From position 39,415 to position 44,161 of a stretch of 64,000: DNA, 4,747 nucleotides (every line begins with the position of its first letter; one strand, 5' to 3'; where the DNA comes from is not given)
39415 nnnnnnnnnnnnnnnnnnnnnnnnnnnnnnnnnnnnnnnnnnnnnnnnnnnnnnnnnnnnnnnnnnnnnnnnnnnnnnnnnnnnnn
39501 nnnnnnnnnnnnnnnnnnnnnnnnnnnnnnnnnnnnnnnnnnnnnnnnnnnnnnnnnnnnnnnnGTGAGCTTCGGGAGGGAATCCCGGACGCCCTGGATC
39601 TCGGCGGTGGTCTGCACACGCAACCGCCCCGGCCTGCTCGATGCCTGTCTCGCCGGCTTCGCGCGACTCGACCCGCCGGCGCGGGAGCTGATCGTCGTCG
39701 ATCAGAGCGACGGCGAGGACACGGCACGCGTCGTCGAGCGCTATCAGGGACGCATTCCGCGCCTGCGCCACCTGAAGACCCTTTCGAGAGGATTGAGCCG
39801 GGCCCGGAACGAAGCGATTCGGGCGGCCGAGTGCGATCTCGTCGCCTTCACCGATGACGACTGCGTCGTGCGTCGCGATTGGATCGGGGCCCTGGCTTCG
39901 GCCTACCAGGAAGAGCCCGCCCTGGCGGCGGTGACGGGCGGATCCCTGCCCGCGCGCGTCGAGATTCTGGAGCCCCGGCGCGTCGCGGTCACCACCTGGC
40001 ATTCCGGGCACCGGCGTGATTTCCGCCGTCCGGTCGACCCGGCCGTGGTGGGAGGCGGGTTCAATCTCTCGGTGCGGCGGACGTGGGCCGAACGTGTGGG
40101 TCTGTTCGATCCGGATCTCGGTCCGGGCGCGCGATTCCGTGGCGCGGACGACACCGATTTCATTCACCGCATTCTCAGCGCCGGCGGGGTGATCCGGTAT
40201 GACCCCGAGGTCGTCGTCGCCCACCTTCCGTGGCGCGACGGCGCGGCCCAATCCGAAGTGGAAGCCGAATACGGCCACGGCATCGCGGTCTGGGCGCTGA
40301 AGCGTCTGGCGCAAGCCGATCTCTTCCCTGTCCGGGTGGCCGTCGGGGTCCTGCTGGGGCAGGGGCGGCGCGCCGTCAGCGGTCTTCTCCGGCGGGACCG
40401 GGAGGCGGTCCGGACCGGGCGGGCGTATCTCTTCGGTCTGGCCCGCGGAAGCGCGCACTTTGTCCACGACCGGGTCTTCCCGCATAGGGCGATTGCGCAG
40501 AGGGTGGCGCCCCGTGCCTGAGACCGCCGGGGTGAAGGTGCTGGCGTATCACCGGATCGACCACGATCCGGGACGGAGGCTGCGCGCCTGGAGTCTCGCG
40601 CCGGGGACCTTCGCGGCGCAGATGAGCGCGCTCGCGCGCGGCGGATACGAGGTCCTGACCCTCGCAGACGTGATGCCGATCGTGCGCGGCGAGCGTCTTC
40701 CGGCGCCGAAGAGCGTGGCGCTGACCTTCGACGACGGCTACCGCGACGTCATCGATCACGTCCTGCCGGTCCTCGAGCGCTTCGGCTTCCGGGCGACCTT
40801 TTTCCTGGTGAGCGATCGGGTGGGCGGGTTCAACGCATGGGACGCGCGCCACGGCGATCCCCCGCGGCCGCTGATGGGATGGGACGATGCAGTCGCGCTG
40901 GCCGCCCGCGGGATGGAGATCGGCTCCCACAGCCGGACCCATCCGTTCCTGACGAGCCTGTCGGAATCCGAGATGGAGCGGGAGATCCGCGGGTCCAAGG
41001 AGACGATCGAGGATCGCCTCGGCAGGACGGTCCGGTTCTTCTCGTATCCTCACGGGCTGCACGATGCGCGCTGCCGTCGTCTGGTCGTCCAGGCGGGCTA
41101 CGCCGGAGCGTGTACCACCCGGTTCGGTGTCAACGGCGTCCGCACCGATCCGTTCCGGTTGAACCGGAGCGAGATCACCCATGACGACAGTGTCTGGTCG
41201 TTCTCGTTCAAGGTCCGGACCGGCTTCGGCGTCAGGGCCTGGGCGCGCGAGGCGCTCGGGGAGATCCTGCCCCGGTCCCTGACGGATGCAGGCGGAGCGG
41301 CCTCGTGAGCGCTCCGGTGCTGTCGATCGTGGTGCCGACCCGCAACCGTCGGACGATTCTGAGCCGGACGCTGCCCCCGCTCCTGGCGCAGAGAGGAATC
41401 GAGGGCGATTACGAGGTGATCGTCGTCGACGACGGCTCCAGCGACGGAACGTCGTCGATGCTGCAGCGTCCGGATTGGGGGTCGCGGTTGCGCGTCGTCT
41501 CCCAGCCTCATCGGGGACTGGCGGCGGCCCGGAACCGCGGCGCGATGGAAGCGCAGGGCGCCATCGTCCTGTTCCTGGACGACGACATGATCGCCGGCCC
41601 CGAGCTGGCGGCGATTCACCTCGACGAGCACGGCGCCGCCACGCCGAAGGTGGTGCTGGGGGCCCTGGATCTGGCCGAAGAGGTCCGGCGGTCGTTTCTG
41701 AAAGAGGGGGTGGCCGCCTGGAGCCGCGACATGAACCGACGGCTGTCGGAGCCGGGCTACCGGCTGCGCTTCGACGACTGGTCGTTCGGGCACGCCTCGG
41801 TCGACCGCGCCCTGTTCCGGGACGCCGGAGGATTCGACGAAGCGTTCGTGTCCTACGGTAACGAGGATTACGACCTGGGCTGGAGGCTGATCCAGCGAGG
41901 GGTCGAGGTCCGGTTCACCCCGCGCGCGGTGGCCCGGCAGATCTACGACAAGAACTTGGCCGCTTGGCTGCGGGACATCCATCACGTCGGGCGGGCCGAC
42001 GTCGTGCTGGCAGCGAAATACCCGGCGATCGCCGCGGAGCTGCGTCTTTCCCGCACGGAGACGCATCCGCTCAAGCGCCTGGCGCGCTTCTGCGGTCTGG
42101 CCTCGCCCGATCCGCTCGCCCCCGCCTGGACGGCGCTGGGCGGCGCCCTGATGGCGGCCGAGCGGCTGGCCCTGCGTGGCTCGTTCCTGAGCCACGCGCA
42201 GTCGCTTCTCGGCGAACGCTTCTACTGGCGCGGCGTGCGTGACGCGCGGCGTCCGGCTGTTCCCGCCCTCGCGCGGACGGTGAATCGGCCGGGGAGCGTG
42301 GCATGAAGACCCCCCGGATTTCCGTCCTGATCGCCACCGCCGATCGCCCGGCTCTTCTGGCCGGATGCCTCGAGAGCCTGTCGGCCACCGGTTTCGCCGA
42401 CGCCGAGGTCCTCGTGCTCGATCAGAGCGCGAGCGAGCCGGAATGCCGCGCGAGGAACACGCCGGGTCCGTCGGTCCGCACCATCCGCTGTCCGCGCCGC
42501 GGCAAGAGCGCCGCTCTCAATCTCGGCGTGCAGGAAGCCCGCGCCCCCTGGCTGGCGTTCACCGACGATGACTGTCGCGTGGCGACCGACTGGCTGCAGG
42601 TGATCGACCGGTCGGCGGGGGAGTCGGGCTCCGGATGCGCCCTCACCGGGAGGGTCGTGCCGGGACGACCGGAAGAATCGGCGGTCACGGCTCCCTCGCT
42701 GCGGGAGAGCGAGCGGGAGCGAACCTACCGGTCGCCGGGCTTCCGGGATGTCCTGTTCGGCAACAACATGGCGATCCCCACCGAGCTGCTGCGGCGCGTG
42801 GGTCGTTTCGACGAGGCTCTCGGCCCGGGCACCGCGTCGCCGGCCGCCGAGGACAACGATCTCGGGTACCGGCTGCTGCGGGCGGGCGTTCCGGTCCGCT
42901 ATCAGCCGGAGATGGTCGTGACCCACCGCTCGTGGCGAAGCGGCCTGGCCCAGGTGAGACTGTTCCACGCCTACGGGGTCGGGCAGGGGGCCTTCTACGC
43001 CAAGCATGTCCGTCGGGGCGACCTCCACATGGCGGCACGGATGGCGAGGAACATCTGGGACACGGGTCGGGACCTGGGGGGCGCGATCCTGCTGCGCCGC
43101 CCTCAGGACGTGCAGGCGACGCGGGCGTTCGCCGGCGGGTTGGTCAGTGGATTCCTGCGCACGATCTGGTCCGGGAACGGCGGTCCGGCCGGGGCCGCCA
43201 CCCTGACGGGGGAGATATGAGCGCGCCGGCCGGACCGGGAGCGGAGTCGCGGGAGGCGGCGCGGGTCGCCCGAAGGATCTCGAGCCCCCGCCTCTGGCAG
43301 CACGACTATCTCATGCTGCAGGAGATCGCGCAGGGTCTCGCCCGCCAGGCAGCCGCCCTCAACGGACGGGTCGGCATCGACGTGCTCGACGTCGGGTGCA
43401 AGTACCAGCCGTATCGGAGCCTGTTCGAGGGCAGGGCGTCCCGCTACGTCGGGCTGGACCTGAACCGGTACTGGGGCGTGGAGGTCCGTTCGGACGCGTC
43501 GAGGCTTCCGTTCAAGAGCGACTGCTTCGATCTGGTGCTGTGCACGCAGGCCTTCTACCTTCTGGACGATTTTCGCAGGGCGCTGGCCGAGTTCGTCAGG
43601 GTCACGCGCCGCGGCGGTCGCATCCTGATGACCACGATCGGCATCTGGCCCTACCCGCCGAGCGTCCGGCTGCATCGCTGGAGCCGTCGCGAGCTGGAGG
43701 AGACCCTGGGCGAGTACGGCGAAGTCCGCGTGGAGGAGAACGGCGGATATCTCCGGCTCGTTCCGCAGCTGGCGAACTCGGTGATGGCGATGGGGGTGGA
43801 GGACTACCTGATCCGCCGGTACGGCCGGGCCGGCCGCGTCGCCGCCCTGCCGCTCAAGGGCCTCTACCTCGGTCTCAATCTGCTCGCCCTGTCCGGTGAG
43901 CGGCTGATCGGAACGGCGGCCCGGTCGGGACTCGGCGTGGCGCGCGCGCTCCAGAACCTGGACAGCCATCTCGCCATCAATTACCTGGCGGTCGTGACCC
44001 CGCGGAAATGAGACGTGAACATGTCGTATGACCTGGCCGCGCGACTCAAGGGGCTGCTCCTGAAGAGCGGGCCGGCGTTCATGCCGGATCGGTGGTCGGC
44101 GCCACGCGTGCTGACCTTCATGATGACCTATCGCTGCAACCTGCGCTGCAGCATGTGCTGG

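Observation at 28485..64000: About 35 kb translationally coupled glycan operon combining Wzx/Wzy-type export with three radical SAM enzymes and multiple GT-C glycosyltransferases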

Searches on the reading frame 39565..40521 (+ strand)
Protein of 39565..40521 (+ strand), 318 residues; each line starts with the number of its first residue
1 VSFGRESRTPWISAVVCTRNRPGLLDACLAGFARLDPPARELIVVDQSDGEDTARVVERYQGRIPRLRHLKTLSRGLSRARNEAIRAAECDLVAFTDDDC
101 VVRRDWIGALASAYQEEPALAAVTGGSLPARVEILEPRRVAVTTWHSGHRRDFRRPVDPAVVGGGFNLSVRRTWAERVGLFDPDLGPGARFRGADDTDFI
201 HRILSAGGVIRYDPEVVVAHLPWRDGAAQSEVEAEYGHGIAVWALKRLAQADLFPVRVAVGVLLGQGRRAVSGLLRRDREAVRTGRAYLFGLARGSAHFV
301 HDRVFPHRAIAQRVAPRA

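Call 8: search_protein_families(library=pfam, proteins=[window:39565-40521:+], max_evalue=0.01)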
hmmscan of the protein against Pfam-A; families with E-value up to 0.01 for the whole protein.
window:39565-40521:+ (318 aa): 4 families
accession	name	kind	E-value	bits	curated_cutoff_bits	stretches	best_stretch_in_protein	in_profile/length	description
PF00535.33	Glycos_transf_2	-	1.3e-20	74.4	23.3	1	13-175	1-164/168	Glycosyl transferase family 2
PF13641.12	Glyco_tranf_2_3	-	1.9e-11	44.9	27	1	12-222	3-213/230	Glycosyltransferase like family 2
PF10111.15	Glyco_tranf_2_2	-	1.9e-05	24.7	27.3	1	38-112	28-104/276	Glycosyltransferase like family 2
PF13632.12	Glyco_trans_2_3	-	9.9e-05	22.7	27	1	93-216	2-119/198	Glycosyl transferase family group 2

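Call 74: search_protein_families(library=ncbifam, proteins=[window:39565-40521:+], max_evalue=0.00001)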
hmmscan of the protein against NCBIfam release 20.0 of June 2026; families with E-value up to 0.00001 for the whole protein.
window:39565-40521:+ (318 aa): 9 families
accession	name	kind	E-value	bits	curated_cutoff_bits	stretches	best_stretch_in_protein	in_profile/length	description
TIGR03965.1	mycofact_glyco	equivalog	1.1e-25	90.5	280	1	7-252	71-312/467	mycofactocin biosynthesis glycosyltransferase MftF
NF041394.1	GtaseAglG_Halo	equivalog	2.1e-15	56.8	440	1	41-220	34-215/304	glucosyl-dolichyl phosphate glucuronosyltransferase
NF041875.1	EPS_EpsD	equivalog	2.4e-15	56.8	370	1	12-221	1-207/325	exopolysaccharide biosynthesis glycosyltransferase EpsD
NF038302.1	EPS_HpsE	equivalog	3e-15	56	300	1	39-140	33-136/307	hormogonium polysaccharide biosynthesis glycosyltransferase HpsE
NF038299.1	EPS_HpsN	equivalog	3.8e-15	55.7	425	1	10-226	1-226/317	hormogonium polysaccharide biosynthesis glycosyltransferase HpsN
NF007482.0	PRK10073.1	equivalog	2e-11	43.5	423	1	7-104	3-100/334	glycosyltransferase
TIGR03937.1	PgaC_IcaA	equivalog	1.1e-09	37.7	422.3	1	7-126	42-162/407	poly-beta-1,6-N-acetyl-D-glucosamine synthase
NF050050.1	ProtGlycPglI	equivalog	1.1e-06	28.2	500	1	10-107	2-101/306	GalNAc(5)-diNAcBac-PP-undecaprenol beta-1,3-glucosyltransferase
TIGR03111.1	glyc2_xrt_Gpos1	hypoth_equivalog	2.8e-06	26.4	363.95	1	8-132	47-174/439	TIGR03111 family XrtG-associated glycosyltransferase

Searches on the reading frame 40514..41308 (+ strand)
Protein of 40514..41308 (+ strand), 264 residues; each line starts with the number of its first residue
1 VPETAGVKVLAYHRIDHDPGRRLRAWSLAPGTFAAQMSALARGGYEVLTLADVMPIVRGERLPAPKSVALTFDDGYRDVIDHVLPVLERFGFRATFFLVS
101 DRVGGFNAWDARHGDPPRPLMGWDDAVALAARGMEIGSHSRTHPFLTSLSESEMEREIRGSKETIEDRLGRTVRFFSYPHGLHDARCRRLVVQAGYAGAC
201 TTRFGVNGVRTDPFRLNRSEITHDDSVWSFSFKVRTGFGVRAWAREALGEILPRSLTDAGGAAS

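Call 9: search_protein_families(library=pfam, proteins=[window:40514-41308:+], max_evalue=0.01)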
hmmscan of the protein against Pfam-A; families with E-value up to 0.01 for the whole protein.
window:40514-41308:+ (264 aa): 2 families
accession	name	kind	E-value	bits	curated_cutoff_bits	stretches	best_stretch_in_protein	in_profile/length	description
PF01522.26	Polysacc_deac_1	-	3.8e-30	104.8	23.1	1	64-197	5-122/124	Polysaccharide deacetylase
PF03065.20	Glyco_hydro_57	-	0.00044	20.1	21.2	1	134-201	103-171/291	Glycosyl hydrolase family 57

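Call 74: search_protein_families(library=ncbifam, proteins=[window:40514-41308:+], max_evalue=0.00001)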
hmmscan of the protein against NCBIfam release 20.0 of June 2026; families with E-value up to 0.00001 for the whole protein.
window:40514-41308:+ (264 aa): 10 families
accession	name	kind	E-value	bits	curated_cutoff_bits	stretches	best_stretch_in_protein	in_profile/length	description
TIGR03938.2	deacetyl_PgaB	equivalog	1.8e-19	69.5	321.9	1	7-140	3-142/621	poly-beta-1,6-N-acetyl-D-glucosamine N-deacetylase PgaB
TIGR02764.1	spore_ybaN_pdaB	equivalog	7.8e-14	51.9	237.4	1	66-197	6-122/191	polysaccharide deacetylase family sporulation protein PdaB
NF011177.0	PRK14582.1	equivalog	5.6e-11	41.4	923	1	7-105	49-146/671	poly-beta-1,6-N-acetyl-D-glucosamine N-deacetylase PgaB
NF011176.0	PRK14581.1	equivalog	3.4e-10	38.7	1091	1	7-99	49-140/673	poly-beta-1,6-N-acetyl-D-glucosamine N-deacetylase PgaB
TIGR02873.1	spore_ylxY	hypoth_equivalog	9.5e-09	34.9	391.5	1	54-184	75-188/268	probable sporulation protein, polysaccharide deacetylase family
NF045820.1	PgAcgDacpgdA_Strep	equivalog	1.3e-08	34.1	800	1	66-181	268-368/463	peptidoglycan-N-acetylglucosamine deacetylase PgdA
TIGR04243.1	nodulat_NodB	equivalog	3.4e-08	33.2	240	1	66-196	2-118/197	chitooligosaccharide deacetylase NodB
TIGR02884.1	spore_pdaA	equivalog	5.6e-08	32.7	298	0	131-196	87-153/224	delta-lactam-biosynthetic de-N-acetylase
TIGR03933.1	PIA_icaB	equivalog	1.2e-07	31.6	248.35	1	22-188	29-196/245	intercellular adhesin biosynthesis polysaccharide N-deacetylase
NF045821.1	PgAcgDacpgdA1_Bac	equivalog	2.5e-07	29.9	400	0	67-102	89-125/282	peptidoglycan-N-acetylglucosamine deacetylase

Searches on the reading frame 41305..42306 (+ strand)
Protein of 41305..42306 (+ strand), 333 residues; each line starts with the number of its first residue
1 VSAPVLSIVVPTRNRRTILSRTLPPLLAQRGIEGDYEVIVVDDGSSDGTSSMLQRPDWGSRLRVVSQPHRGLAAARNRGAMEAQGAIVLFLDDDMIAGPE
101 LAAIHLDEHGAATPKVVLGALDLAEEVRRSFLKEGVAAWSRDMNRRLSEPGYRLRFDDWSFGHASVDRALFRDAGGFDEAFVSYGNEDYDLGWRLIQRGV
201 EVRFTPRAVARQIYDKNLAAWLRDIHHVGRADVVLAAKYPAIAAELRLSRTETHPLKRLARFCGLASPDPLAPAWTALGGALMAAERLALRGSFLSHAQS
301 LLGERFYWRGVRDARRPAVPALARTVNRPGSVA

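Call 9: search_protein_families(library=pfam, proteins=[window:41305-42306:+], max_evalue=0.01)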
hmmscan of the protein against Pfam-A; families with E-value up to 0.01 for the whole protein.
window:41305-42306:+ (333 aa): 6 families
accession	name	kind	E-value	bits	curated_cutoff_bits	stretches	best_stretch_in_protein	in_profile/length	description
PF00535.33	Glycos_transf_2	-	5.8e-24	85.3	23.3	1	7-135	1-129/168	Glycosyl transferase family 2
PF10111.15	Glyco_tranf_2_2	-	6.1e-16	59.2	27.3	1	19-219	15-223/276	Glycosyltransferase like family 2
PF13641.12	Glyco_tranf_2_3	-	2.2e-12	47.9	27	1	6-220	3-219/230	Glycosyltransferase like family 2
PF02709.20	Glyco_transf_7C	-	1.8e-07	31.2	23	1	143-208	3-68/78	N-terminal domain of galactosyltransferase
PF13632.12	Glyco_trans_2_3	-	0.00059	20.1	27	1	88-222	2-133/198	Glycosyl transferase family group 2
PF13506.12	Glyco_transf_21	-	0.0093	15.9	21.7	0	166-216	109-158/174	Glycosyl transferase family 21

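Call 74: search_protein_families(library=ncbifam, proteins=[window:41305-42306:+], max_evalue=0.00001)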
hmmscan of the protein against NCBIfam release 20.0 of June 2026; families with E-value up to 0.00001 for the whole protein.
window:41305-42306:+ (333 aa): 14 families
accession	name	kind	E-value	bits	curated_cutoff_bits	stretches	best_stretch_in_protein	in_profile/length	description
NF041875.1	EPS_EpsD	equivalog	2.4e-59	201.3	370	1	6-315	1-310/325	exopolysaccharide biosynthesis glycosyltransferase EpsD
TIGR03965.1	mycofact_glyco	equivalog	9.7e-29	100.5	280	2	4-99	74-169/467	mycofactocin biosynthesis glycosyltransferase MftF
TIGR04283.1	glyco_like_mftF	equivalog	8.8e-16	58.2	182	1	6-209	1-182/221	TIGR04283 family arsenosugar biosynthesis glycosyltransferase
TIGR03937.1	PgaC_IcaA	equivalog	3.3e-13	49.4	422.3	1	3-100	44-141/407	poly-beta-1,6-N-acetyl-D-glucosamine synthase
NF038302.1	EPS_HpsE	equivalog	5.2e-13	48.6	300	1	6-98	3-100/307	hormogonium polysaccharide biosynthesis glycosyltransferase HpsE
NF007482.0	PRK10073.1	equivalog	3.6e-12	45.9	423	1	2-100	4-101/334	glycosyltransferase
NF038299.1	EPS_HpsN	equivalog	6.9e-11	41.7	425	1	4-107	1-104/317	hormogonium polysaccharide biosynthesis glycosyltransferase HpsN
NF047683.1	TeichurnBiosyTuaG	equivalog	2.9e-10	40.2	400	1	3-95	5-97/252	teichuronic acid biosynthesis protein TuaG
TIGR04009.1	wcaE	equivalog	4.8e-09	35.9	369.2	1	31-100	29-98/248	colanic acid biosynthesis glycosyltransferase WcaE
NF050050.1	ProtGlycPglI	equivalog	5.6e-09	35.8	500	1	4-94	2-93/306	GalNAc(5)-diNAcBac-PP-undecaprenol beta-1,3-glucosyltransferase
NF050819.1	PolSacchBiosHfsG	equivalog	2.4e-08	33.5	500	1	3-198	11-204/302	polysaccharide biosynthesis protein HfsG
TIGR03469.1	HpnB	hypoth_equivalog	4.9e-08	32.4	379.25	1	3-67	43-110/386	hopene-associated glycosyltransferase HpnB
NF041394.1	GtaseAglG_Halo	equivalog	2.7e-07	30.2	440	1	35-186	32-183/304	glucosyl-dolichyl phosphate glucuronosyltransferase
NF007453.0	PRK10018.1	equivalog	9.5e-06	25.5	382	0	3-118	5-120/280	colanic acid biosynthesis glycosyltransferase WcaA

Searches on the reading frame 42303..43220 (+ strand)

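Call 9: search_protein_families(library=pfam, proteins=[window:42303-43220:+], max_evalue=0.01)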
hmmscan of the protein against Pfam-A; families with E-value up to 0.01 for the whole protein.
window:42303-43220:+ (305 aa): 5 families
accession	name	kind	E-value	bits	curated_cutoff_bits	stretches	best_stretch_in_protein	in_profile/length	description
PF13641.12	Glyco_tranf_2_3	-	4.5e-16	60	27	1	4-212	1-215/230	Glycosyltransferase like family 2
PF00535.33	Glycos_transf_2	-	1.3e-15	58.2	23.3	1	7-131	1-129/168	Glycosyl transferase family 2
PF13506.12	Glyco_transf_21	-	2.2e-05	24.4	21.7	1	68-209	18-155/174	Glycosyl transferase family 21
PF10111.15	Glyco_tranf_2_2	-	0.00039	20.4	27.3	0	67-99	68-100/276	Glycosyltransferase like family 2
PF13632.12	Glyco_trans_2_3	-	0.0032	17.8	27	1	150-206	71-121/198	Glycosyl transferase family group 2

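Call 74: search_protein_families(library=ncbifam, proteins=[window:42303-43220:+], max_evalue=0.00001)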
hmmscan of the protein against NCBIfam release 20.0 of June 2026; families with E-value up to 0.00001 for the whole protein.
window:42303-43220:+ (305 aa): 6 families
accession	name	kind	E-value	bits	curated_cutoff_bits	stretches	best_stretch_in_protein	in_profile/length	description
TIGR03965.1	mycofact_glyco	equivalog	1.9e-27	96.3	280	1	3-237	73-309/467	mycofactocin biosynthesis glycosyltransferase MftF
NF041875.1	EPS_EpsD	equivalog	2.4e-22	79.7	370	1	6-235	1-234/325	exopolysaccharide biosynthesis glycosyltransferase EpsD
TIGR04283.1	glyco_like_mftF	equivalog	2.8e-09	36.9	182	1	6-212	1-190/221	TIGR04283 family arsenosugar biosynthesis glycosyltransferase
NF038299.1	EPS_HpsN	equivalog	1.1e-08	34.5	425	1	4-119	1-120/317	hormogonium polysaccharide biosynthesis glycosyltransferase HpsN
NF038302.1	EPS_HpsE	equivalog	4.2e-06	25.9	300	0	57-118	63-124/307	hormogonium polysaccharide biosynthesis glycosyltransferase HpsE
NF041394.1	GtaseAglG_Halo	equivalog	6.3e-06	25.7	440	0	7-210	4-217/304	glucosyl-dolichyl phosphate glucuronosyltransferase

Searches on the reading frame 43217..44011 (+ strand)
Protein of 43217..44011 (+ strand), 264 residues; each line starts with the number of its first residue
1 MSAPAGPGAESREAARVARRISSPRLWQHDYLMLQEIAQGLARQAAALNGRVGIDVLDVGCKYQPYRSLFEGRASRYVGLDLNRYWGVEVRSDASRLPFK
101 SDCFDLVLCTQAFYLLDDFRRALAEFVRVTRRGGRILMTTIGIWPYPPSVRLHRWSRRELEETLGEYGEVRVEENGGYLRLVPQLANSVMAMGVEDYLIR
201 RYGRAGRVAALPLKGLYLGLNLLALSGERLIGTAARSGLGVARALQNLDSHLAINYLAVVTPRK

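Call 9: search_protein_families(library=pfam, proteins=[window:43217-44011:+], max_evalue=0.01)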
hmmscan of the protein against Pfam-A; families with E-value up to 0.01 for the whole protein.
window:43217-44011:+ (264 aa): 6 families
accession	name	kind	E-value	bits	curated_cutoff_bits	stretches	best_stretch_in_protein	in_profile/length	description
PF08241.18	Methyltransf_11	-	8.7e-13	49.2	21.2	1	57-137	1-94/95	Methyltransferase domain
PF13649.12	Methyltransf_25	-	7e-07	30.3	27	1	90-134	51-97/97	Methyltransferase domain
PF13489.12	Methyltransf_23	-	2.5e-06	27.8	27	1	35-142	7-120/164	Methyltransferase domain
PF13847.12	Methyltransf_31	-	2.7e-05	24.3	27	1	92-142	61-113/145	Methyltransferase domain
PF08242.18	Methyltransf_12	-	0.0033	18.6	30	0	99-136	64-98/98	Methyltransferase domain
PF01209.24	Ubie_methyltran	-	0.0052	16.6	20.1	1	90-138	103-151/233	ubiE/COQ5 methyltransferase family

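Call 74: search_protein_families(library=ncbifam, proteins=[window:43217-44011:+], max_evalue=0.00001)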
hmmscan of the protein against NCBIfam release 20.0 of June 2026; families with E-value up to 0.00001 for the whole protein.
window:43217-44011:+ (264 aa): 5 families
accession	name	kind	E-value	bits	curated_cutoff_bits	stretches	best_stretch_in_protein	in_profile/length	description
NF045667.1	MTase_DVU1556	equivalog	8.2e-11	41.8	155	1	46-139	16-120/213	DVU_1556 family methyltransferase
NF001241.0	PRK00216.1-2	equivalog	1.5e-07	31.3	327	1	89-140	98-149/231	demethylmenaquinone methyltransferase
NF045825.1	FAmtase_mtf2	equivalog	8.5e-07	28.4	400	1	90-140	110-160/248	fatty-acid O-methyltransferase Mtf2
NF007610.0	PRK10258.1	equivalog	2.4e-06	27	342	1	48-141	38-141/251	malonyl-ACP O-methyltransferase BioC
NF045823.1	PthPhpthDimycoMt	equivalog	3.9e-06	26.2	300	1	90-139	118-167/256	phthiotriol/phenolphthiotriol dimycocerosates methyltransferase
